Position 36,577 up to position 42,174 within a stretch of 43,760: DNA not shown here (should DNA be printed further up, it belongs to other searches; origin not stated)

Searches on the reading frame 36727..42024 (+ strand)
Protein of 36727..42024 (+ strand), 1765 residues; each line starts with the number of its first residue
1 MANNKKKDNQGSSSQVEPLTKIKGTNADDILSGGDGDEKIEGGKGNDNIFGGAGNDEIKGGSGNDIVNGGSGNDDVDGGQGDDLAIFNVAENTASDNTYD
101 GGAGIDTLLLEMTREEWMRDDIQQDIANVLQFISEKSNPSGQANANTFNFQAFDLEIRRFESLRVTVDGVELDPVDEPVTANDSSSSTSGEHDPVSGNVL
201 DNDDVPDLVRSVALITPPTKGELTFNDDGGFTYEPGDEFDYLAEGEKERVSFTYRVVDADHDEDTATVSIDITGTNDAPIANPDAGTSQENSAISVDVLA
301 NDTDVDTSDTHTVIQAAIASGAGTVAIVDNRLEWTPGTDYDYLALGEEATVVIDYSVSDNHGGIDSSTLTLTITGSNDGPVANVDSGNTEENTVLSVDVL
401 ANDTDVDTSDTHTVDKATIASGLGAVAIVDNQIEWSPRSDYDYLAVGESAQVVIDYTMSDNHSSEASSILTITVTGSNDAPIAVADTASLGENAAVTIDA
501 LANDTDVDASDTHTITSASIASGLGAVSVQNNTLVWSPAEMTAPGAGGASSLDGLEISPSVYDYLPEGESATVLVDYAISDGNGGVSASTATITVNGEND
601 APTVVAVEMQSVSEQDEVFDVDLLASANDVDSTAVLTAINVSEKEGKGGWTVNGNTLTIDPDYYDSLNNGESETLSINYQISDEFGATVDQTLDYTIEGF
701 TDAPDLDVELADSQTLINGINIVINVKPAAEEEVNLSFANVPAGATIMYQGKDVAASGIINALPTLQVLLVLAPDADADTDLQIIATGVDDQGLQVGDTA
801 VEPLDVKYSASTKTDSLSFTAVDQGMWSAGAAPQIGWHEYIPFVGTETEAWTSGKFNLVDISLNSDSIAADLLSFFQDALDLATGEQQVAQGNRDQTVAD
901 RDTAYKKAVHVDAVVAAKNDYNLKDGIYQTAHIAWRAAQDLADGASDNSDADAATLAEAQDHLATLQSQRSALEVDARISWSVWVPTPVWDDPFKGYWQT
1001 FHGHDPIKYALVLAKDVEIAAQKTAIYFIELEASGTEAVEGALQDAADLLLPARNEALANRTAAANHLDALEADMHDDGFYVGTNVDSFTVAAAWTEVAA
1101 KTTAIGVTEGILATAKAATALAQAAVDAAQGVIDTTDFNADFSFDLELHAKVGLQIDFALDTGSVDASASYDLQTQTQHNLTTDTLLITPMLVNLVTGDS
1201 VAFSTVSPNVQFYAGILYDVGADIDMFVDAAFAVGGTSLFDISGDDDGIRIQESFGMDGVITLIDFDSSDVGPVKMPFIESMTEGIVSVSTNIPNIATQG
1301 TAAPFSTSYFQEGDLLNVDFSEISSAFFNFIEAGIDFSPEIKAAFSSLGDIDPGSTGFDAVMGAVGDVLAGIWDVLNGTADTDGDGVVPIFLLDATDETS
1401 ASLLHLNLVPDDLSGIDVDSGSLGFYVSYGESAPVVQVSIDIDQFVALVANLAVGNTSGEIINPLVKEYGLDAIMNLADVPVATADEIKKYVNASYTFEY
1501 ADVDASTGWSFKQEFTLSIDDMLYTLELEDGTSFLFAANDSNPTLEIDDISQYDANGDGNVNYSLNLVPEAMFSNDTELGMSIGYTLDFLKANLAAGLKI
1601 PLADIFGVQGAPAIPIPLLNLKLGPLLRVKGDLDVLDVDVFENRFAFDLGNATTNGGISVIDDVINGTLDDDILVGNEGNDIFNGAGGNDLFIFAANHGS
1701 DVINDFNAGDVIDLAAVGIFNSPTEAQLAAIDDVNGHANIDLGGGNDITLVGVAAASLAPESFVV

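Call 24: search_protein_families(library=pfam, proteins=[window:36727-42024:+], max_evalue=0.00001)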
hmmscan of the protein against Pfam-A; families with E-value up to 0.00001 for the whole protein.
window:36727-42024:+ (1765 aa): 4 families
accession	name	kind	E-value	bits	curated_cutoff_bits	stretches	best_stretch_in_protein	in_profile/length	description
PF17803.7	Cadherin_4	-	4.9e-49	165.2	25.1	5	266-327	1-63/71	Bacterial cadherin-like domain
PF17963.7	Big_9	-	2.2e-45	153.9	23.6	5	276-372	1-89/89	Bacterial Ig domain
PF17892.7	Cadherin_5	-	2.3e-32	111.1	26.5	3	275-374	1-98/98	Cadherin-like domain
PF00353.25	HemolysinCabind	-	6.1e-13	48.9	23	2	50-84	1-35/36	RTX calcium-binding nonapeptide repeat (4 copies)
